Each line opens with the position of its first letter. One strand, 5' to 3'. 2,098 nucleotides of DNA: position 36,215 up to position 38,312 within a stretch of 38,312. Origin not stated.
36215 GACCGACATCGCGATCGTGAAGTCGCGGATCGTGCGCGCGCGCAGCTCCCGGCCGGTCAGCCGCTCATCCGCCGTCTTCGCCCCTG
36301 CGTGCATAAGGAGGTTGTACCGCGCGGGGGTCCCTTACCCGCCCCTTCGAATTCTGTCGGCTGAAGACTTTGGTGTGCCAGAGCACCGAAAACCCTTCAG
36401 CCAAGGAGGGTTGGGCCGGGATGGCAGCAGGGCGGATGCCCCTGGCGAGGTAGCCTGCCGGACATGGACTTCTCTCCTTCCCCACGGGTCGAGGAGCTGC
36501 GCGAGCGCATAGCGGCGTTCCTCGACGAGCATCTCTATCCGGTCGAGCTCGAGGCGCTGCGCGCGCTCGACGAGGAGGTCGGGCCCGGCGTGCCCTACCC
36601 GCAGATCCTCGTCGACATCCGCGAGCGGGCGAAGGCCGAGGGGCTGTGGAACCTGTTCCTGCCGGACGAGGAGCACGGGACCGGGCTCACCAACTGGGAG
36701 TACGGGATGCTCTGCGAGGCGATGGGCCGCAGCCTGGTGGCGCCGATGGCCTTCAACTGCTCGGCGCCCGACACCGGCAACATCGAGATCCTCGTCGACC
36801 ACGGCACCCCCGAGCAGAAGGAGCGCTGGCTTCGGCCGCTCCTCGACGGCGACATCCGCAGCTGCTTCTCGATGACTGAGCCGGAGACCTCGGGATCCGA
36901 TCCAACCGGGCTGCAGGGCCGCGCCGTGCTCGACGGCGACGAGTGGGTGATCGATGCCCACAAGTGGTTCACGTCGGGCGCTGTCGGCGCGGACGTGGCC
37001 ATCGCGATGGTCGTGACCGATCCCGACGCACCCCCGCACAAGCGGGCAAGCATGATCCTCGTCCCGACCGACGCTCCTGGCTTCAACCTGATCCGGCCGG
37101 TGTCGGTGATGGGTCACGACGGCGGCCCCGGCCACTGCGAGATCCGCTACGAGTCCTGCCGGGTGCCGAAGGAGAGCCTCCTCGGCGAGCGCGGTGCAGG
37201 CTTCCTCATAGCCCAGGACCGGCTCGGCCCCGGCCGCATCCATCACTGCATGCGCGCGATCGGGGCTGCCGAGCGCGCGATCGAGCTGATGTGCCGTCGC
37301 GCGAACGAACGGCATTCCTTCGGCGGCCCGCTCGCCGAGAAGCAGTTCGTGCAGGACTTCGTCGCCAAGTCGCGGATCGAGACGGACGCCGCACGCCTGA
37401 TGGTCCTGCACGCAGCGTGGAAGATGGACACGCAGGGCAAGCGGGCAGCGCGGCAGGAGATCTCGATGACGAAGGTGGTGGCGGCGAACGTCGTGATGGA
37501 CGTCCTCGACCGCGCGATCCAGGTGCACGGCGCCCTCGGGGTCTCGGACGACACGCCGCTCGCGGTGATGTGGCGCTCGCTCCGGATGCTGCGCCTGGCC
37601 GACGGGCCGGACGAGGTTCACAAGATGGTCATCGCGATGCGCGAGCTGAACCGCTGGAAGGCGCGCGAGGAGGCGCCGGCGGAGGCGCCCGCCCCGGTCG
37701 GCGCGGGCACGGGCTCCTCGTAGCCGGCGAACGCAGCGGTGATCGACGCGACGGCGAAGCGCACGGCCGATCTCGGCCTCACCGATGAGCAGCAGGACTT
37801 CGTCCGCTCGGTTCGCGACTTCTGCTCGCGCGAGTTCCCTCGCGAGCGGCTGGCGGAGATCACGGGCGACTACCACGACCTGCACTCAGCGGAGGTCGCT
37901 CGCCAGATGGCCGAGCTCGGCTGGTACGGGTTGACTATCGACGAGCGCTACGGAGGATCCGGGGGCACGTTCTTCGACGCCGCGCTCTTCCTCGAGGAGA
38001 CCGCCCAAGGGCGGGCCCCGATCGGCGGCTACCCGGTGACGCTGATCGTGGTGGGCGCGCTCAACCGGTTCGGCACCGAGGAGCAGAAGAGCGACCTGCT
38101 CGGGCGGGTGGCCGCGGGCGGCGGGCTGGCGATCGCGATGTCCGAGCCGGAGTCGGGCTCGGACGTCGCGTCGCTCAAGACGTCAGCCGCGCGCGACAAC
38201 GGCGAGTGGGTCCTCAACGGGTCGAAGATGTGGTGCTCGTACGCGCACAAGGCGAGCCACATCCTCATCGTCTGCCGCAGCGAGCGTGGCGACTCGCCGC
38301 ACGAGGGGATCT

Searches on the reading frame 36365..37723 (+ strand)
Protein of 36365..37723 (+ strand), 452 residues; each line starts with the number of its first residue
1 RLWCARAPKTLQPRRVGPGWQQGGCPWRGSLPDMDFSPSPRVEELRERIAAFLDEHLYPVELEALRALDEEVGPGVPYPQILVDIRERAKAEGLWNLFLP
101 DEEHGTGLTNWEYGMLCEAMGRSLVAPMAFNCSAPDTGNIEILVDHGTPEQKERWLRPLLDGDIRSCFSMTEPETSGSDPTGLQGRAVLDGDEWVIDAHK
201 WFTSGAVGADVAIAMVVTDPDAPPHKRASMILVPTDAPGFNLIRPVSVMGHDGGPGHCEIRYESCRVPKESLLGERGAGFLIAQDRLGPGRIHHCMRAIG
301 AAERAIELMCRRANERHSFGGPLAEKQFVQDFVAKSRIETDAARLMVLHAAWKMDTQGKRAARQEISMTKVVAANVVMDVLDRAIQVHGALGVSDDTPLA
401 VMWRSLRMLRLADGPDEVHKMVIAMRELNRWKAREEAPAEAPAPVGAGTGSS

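Call 25: search_protein_families(library=pfam, proteins=[window:36365-37720:+], max_evalue=0.001)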
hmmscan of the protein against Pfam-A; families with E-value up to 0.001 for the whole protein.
window:36365-37720:+ (452 aa): 4 families
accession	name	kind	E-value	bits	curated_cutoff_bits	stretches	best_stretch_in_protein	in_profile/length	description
PF00441.29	Acyl-CoA_dh_1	-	2.9e-41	141.6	22.4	1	277-427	1-149/150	Acyl-CoA dehydrogenase, C-terminal domain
PF02770.24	Acyl-CoA_dh_M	-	7.3e-18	65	33.3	1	167-264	1-96/97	Acyl-CoA dehydrogenase, middle domain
PF08028.16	Acyl-CoA_dh_2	-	3e-16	60.4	22.7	1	293-408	2-125/134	Acyl-CoA dehydrogenase, C-terminal domain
PF02771.21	Acyl-CoA_dh_N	-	7e-13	49.4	22.9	1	42-163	4-113/113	Acyl-CoA dehydrogenase, N-terminal domain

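Call 43: find_encoding_contigs(protein=window:36365-37723:+, flank=10000, max_places=10)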
Protein window:36365-37723:+ (452 aa): no gene with exactly this product is on record in the collection.

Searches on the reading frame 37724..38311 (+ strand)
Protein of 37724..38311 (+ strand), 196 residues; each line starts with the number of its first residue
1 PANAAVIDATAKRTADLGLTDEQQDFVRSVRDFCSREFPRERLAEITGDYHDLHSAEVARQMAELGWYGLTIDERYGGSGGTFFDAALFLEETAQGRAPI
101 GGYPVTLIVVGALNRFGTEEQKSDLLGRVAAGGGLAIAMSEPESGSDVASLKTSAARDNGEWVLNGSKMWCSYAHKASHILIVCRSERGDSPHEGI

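Call 25: search_protein_families(library=pfam, proteins=[window:37724-38311:+], max_evalue=0.001)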
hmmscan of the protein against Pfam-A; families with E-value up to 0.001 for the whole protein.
window:37724-38311:+ (196 aa): 2 families
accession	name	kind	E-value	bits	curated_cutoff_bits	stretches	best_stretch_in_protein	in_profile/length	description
PF02771.21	Acyl-CoA_dh_N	-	3.1e-24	86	22.9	1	20-132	1-112/113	Acyl-CoA dehydrogenase, N-terminal domain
PF02770.24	Acyl-CoA_dh_M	-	3.5e-15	56.4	33.3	1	136-195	1-60/97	Acyl-CoA dehydrogenase, middle domain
